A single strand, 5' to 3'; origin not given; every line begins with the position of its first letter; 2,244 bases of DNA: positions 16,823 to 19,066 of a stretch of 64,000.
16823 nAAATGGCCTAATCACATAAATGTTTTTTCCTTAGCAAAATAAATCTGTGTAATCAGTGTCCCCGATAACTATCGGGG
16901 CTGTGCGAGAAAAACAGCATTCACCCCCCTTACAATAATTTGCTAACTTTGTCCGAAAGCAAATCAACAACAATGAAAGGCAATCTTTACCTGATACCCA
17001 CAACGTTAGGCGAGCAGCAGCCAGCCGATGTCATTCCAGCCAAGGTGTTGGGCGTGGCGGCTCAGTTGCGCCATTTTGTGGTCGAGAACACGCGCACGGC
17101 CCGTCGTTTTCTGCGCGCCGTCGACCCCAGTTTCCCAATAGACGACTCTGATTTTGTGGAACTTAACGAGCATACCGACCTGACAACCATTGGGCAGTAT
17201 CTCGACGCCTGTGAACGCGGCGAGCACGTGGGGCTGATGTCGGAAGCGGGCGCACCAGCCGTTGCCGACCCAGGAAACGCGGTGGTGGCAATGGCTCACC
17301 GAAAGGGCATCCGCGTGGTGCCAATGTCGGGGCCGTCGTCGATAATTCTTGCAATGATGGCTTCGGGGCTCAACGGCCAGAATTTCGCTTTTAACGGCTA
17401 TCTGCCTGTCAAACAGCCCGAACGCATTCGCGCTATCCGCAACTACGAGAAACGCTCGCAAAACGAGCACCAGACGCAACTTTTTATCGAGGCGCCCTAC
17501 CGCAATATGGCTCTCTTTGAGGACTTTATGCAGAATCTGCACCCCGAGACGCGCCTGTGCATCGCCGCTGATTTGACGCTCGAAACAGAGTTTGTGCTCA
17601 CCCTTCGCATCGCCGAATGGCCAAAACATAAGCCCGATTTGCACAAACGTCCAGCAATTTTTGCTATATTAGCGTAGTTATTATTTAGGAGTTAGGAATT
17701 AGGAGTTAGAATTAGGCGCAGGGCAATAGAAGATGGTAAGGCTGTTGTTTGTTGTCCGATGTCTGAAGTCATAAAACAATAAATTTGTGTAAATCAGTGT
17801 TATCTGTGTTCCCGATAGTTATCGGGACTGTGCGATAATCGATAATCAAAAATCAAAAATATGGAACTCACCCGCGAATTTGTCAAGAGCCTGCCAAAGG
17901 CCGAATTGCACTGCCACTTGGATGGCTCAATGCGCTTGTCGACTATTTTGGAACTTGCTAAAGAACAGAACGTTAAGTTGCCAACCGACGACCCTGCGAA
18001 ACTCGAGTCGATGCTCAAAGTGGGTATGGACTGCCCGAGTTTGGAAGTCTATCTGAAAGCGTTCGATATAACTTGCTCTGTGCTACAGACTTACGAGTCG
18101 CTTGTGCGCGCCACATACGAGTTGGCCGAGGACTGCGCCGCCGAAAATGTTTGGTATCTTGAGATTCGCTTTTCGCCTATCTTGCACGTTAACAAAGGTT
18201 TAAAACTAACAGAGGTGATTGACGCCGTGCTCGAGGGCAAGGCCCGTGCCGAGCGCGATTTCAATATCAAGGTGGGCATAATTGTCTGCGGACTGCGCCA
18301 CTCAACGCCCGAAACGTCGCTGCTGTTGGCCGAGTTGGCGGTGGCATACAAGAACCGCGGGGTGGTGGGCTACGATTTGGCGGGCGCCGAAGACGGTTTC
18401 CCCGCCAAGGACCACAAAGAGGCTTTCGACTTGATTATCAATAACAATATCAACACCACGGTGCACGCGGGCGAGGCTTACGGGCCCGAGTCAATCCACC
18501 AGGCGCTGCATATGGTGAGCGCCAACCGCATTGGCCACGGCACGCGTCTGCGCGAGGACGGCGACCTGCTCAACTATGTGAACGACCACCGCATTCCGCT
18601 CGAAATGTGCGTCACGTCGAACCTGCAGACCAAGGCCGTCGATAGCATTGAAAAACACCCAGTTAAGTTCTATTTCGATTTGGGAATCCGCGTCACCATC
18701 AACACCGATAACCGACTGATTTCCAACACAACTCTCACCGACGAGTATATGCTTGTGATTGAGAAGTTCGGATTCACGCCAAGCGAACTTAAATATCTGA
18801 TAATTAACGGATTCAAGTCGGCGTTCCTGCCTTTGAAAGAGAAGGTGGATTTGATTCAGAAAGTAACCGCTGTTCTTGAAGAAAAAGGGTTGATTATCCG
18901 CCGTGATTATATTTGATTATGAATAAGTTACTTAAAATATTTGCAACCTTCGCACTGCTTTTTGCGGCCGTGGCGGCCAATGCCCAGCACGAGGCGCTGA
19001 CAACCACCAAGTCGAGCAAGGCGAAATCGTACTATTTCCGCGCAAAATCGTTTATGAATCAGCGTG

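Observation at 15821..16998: Perfect 30-bp direct repeat brackets a 1.1-kb AT-rich one-gene cassette inserted into the 5' end of a methyltransferase gene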

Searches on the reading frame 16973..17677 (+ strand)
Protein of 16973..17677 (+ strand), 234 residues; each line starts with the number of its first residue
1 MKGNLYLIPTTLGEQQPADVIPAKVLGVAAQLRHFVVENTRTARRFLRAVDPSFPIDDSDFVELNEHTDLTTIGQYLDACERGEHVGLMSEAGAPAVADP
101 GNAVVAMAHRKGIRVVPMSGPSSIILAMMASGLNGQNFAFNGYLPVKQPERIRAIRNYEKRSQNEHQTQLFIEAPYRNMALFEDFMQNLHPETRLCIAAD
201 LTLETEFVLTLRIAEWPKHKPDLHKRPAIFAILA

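Call 5: search_protein_families(library=pfam, proteins=[window:16973-17677:+], max_evalue=0.01)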
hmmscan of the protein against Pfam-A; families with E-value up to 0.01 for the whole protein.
window:16973-17677:+ (234 aa): 1 family
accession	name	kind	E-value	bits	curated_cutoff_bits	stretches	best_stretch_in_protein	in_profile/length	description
PF00590.25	TP_methylase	-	2.4e-08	34.6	27.8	1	33-215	27-210/212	Tetrapyrrole (Corrin/Porphyrin) Methylases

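Call 7: find_encoding_contigs(protein=window:16973-17677:+, flank=6000, max_places=10)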
Protein window:16973-17677:+ (234 aa): 1 contig read that carries it; 1 place shown.
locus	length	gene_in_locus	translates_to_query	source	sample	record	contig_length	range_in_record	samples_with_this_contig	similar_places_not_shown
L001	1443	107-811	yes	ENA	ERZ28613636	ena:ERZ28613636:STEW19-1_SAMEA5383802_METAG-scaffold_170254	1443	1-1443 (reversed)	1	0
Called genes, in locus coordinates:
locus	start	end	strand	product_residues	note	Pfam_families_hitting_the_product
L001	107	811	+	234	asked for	PF00590:TP_methylase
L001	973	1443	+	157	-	?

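Call 10: find_related_loci(query=window:16973-17677:+, collection=genome_contigs, flank=6000)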
Query window:16973-17677:+ (234 aa) in genome_contigs; peptide patterns used: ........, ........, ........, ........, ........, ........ (x = any residue, [..] = any of these).
600 stretches matched a pattern (row limit reached: there are more); 570 encode a relative of the query (tblastn E <= 1e-3); the best 80 are kept; 80 distinct loci.
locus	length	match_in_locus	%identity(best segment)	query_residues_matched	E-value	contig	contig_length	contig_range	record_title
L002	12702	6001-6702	99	1-234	1e-159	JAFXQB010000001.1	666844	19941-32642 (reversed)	MAG: Salinivirgaceae bacterium isolate RGIG6642 Sheep_Rumen-1__c120941, whole genome shotgun sequence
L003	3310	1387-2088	81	1-234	5e-139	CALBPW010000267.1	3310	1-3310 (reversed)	MAG TPA_asm: uncultured Bacteroidetes bacterium isolate ERR1278104_bin.231_CONCOCT_v1.1_MAG genome assembly, contig: ERZ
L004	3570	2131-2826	59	1-232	2e-96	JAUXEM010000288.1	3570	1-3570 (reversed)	MAG: Salinivirgaceae bacterium isolate CSMAG_2877 CSMAG_2877_k117_5685878_length_3570_cov_12.0000, whole genome shotgun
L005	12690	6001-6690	59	3-232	3e-91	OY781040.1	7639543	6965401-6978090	MAG: Prolixibacteraceae bacterium isolate 091523aa-b5b1-465f-b98d-6c4ce120146c genome assembly, chromosome: 1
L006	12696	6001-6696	59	1-232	3e-90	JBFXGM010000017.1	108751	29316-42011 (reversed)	MAG: Mangrovibacterium sp. isolate CA_2019_TPIn_163 NODE_658_length_108751_cov_6.695841_TPIn, whole genome shotgun seque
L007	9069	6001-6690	58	3-232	1e-89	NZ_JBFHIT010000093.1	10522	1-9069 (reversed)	MAG: Mangrovibacterium sp. isolate Mix_sand07.2021.05.G.46 k141_1641382_length_10522_cov_38.0024, whole genome shotgun s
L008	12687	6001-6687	58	2-230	4e-89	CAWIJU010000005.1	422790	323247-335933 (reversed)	MAG: uncultured Flavobacteriaceae bacterium isolate MFD03804.bin.1.169 genome assembly, contig: contig_4145, whole genom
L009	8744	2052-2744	54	2-232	3e-88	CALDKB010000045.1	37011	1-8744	MAG TPA_asm: uncultured Bacteroidales bacterium isolate SRR6425802_bin.69_CONCOCT_v1.1_MAG genome assembly, contig: ERZ1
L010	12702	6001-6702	55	1-234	3e-88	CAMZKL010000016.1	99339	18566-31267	uncultured Chlorobi bacterium isolate RB_MAG_00012 genome assembly, contig: RB_MAG_00012_000000000015, whole genome shot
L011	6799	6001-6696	53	1-232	1e-87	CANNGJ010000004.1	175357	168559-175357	uncultured Tenacibaculum sp. isolate 4-96.fasta genome assembly, contig: NODE_4, whole genome shotgun sequence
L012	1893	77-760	57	1-228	1e-91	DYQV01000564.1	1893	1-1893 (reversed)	MAG TPA_asm: Rikenella microfusus isolate SulCav_GS10_10_2_37_101 SulCav_GS10_10_137807_length_1893_cov_56_803591, whole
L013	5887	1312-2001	59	3-232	1e-87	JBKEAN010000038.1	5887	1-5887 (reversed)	MAG: Mangrovibacterium sp. isolate VLC_097 k251_603522, whole genome shotgun sequence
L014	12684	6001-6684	57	1-228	1e-87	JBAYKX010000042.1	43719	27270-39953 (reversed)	MAG: Salinivirgaceae bacterium isolate SO_2016_GW1_9 scaffold01635_OW334_2016, whole genome shotgun sequence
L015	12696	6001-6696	52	1-232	4e-87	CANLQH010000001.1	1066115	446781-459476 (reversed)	uncultured Tenacibaculum sp. isolate 977.fasta genome assembly, contig: NODE_1, whole genome shotgun sequence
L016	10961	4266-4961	52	1-232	4e-86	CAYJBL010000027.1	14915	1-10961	MAG TPA_asm: uncultured Bacteroidales bacterium isolate ERP123703_co1_244 genome assembly, contig: NODE_4184_length_1491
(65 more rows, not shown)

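Call 15: find_related_loci(query=window:16973-17677:+, collection=metagenome_contigs, flank=5000)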
Query window:16973-17677:+ (234 aa) in metagenome_contigs; peptide patterns used: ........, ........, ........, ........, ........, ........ (x = any residue, [..] = any of these).
600 stretches matched a pattern (row limit reached: there are more); 558 encode a relative of the query (tblastn E <= 1e-3); the best 80 are kept; 80 distinct loci.
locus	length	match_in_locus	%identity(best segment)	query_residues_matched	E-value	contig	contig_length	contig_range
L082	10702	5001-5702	99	1-234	1e-158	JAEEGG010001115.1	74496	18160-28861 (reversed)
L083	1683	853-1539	59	3-232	8e-97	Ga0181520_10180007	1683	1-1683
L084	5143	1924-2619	56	1-232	2e-89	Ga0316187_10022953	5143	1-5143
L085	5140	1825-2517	58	1-232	4e-89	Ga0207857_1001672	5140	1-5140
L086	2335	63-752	57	3-232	8e-92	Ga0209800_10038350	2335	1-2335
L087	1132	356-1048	57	1-232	7e-95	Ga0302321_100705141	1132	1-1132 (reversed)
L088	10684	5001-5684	57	1-228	8e-88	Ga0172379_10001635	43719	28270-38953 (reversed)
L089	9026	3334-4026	54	2-232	6e-88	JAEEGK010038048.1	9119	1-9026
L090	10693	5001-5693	54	2-232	1e-86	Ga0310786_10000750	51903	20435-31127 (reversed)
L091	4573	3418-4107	57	3-232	2e-86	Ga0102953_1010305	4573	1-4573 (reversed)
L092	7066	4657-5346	55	3-232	2e-86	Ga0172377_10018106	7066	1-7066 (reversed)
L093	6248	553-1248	52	1-232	6e-86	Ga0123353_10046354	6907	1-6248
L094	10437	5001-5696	52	1-232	1e-85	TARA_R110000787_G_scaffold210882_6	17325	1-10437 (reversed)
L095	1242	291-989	53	2-234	1e-91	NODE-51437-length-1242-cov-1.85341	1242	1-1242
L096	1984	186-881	53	1-232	4e-89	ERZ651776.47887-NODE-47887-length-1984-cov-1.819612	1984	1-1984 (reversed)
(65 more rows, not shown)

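Call 36: search_protein_families(library=pfam, proteins=[L002:5289-5861:+, L082:3820-4923:+], max_evalue=0.01)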
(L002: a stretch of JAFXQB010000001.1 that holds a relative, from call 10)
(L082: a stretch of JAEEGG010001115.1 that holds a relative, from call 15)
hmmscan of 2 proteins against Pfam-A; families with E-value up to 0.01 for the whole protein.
L002:5289-5861:+ (190 aa): 0 families

L082:3820-4923:+ (367 aa): 1 family
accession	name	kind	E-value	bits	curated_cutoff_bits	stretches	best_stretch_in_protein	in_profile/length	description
PF14088.11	DUF4268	-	6.1e-23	81.8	27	1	226-359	2-138/140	Domain of unknown function (DUF4268)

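Call 37: search_protein_families(library=padloc, proteins=[L002:5289-5861:+, L082:3820-4923:+], max_evalue=0.01)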
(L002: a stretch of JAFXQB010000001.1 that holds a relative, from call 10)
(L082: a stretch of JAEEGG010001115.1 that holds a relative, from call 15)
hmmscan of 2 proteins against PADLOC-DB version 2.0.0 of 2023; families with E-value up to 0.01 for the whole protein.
L002:5289-5861:+ (190 aa): 0 families

L082:3820-4923:+ (367 aa): 8 families
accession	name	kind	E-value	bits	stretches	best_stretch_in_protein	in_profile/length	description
PDLC04913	PDC-S11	-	2.1e-133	443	1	1-364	1-367/375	-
PDLC04909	PDC-S11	-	3e-66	222.4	1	1-314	1-302/347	-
PDLC04910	PDC-S11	-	1.1e-63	213.7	1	1-309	1-304/359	-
PDLC04915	PDC-S11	-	3.9e-57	192.2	1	1-229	1-227/379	-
PDLC04916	PDC-S11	-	9.2e-39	131.5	1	15-236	13-228/358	-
PDLC04914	PDC-S11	-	6.4e-29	99.1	2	207-360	149-307/314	-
PDLC04911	PDC-S11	-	3.6e-24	83.6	2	145-361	100-312/318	-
PDLC04912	PDC-S11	-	2.6e-22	77.4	2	144-358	99-307/313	-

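Call 42: find_homologous_proteins(query=window:16973-17677:+, max_evalue=1e-100)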
Query window:16973-17677:+ (234 aa): 15 proteins with E <= 1e-100 among 8000 candidates.
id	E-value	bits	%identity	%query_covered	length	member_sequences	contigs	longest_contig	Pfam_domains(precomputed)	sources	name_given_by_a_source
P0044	3.7e-150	516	98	100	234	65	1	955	PF00590.26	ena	-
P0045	2.3e-147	507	96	100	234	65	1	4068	-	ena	-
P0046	6.9e-135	466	88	100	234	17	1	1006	PF00590.26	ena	-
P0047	4.6e-134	463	86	100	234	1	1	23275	-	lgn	-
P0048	2.3e-133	461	86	100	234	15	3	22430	PF00590.26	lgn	-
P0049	3.2e-133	460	86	100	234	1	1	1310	-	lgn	-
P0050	9.0e-127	439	82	100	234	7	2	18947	-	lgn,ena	-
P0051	2.4e-126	438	81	100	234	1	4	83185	-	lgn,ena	-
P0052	5.0e-118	411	79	100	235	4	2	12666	PF00590.26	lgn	-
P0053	4.0e-116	405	78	100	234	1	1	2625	-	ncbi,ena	-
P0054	3.2e-106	372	72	100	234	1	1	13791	-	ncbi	-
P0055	7.1e-106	371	69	100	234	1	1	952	-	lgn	-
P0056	1.9e-102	360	68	100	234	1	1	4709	-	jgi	jgi:16S rRNA (cytidine1402-2'-O)-methyltransferase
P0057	2.5e-102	359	68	100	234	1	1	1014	PF00590.26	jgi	jgi:16S rRNA (cytidine1402-2'-O)-methyltransferase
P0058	6.3e-101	355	68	100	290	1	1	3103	-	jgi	jgi:16S rRNA (cytidine1402-2'-O)-methyltransferase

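Call 43: find_encoding_contigs(protein=P0045, flank=5000, max_places=6)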
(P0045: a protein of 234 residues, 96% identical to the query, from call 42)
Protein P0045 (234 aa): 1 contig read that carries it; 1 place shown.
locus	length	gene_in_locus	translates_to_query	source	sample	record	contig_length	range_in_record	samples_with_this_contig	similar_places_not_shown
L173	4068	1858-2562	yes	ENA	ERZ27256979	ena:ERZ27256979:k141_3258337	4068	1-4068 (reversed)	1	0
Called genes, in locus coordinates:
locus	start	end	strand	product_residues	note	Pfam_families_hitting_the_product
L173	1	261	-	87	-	?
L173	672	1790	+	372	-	-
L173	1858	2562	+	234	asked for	-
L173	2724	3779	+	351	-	PF00962:A_deaminase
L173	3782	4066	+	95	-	?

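Call 44: find_encoding_contigs(protein=P0047, flank=5000, max_places=6)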
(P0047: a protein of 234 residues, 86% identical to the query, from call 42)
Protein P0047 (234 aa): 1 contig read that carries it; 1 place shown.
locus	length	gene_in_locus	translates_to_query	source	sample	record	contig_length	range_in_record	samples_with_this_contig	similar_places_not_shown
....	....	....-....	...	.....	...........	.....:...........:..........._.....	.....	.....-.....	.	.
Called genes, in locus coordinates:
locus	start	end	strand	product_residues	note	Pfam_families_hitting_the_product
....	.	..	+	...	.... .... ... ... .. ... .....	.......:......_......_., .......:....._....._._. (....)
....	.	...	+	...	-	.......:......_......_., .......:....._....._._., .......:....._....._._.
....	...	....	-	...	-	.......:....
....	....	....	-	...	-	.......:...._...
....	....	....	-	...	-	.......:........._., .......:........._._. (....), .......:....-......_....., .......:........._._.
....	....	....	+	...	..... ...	-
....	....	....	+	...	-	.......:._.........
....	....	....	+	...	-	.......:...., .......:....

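Call 45: find_encoding_contigs(protein=P0048, flank=5000, max_places=6)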
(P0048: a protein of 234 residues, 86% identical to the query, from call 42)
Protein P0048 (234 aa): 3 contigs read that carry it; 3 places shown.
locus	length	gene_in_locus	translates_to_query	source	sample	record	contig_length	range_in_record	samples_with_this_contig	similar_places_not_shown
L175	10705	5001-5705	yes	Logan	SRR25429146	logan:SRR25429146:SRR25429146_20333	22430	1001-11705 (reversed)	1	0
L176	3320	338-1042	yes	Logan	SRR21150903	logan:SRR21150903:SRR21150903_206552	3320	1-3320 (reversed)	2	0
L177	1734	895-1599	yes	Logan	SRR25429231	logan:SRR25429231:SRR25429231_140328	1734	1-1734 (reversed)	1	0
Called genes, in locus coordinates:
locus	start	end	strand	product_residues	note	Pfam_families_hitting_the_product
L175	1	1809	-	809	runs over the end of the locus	PF09586:YfhO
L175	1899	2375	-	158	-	PF07973:tRNA_SAD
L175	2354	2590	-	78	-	-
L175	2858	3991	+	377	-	-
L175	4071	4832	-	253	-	PF23023:Anti-Pycsar_Apyc1, PF00753:Lactamase_B, PF13483:Lactamase_B_3, PF12706:Lactamase_B_2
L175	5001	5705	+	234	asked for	PF00590:TP_methylase (weak)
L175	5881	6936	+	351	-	PF00962:A_deaminase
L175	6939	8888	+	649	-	PF07676:PD40, PF00691:OmpA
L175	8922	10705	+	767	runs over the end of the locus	PF13620:CarboxypepD_reg, PF13715:CarbopepD_reg_2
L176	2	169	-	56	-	?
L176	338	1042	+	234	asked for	PF00590:TP_methylase (weak)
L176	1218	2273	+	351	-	PF00962:A_deaminase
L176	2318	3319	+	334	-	?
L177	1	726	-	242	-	?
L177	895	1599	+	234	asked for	PF00590:TP_methylase (weak)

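Call 80: find_encoding_contigs(protein=P0044, flank=3000, max_places=10)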
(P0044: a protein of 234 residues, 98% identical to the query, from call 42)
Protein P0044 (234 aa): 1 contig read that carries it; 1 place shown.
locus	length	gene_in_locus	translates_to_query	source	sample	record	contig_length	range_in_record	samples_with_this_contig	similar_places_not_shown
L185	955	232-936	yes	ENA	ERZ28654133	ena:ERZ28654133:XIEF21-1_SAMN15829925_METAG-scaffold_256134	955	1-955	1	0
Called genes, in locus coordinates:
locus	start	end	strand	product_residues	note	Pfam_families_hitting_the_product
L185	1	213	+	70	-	?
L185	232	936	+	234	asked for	PF00590:TP_methylase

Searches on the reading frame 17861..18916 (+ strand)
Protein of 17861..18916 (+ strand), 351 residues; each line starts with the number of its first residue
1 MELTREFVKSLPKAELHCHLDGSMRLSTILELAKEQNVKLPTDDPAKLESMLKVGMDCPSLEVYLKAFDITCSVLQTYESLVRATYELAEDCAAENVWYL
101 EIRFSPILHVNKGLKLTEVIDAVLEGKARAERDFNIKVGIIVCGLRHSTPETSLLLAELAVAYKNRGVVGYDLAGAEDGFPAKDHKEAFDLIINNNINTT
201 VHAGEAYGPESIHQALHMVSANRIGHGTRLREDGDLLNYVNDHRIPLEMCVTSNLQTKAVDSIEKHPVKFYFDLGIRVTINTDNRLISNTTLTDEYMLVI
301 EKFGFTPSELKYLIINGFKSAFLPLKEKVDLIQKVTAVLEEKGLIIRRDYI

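Call 5: search_protein_families(library=pfam, proteins=[window:17861-18916:+], max_evalue=0.01)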
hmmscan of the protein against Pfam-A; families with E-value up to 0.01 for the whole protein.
window:17861-18916:+ (351 aa): 2 families
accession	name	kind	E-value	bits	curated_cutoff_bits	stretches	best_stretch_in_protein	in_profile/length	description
PF00962.28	A_deaminase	-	5e-101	338.5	27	1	12-337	1-329/330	Adenosine deaminase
PF19326.5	AMP_deaminase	-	0.0019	17.1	27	1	201-298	456-552/630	AMP deaminase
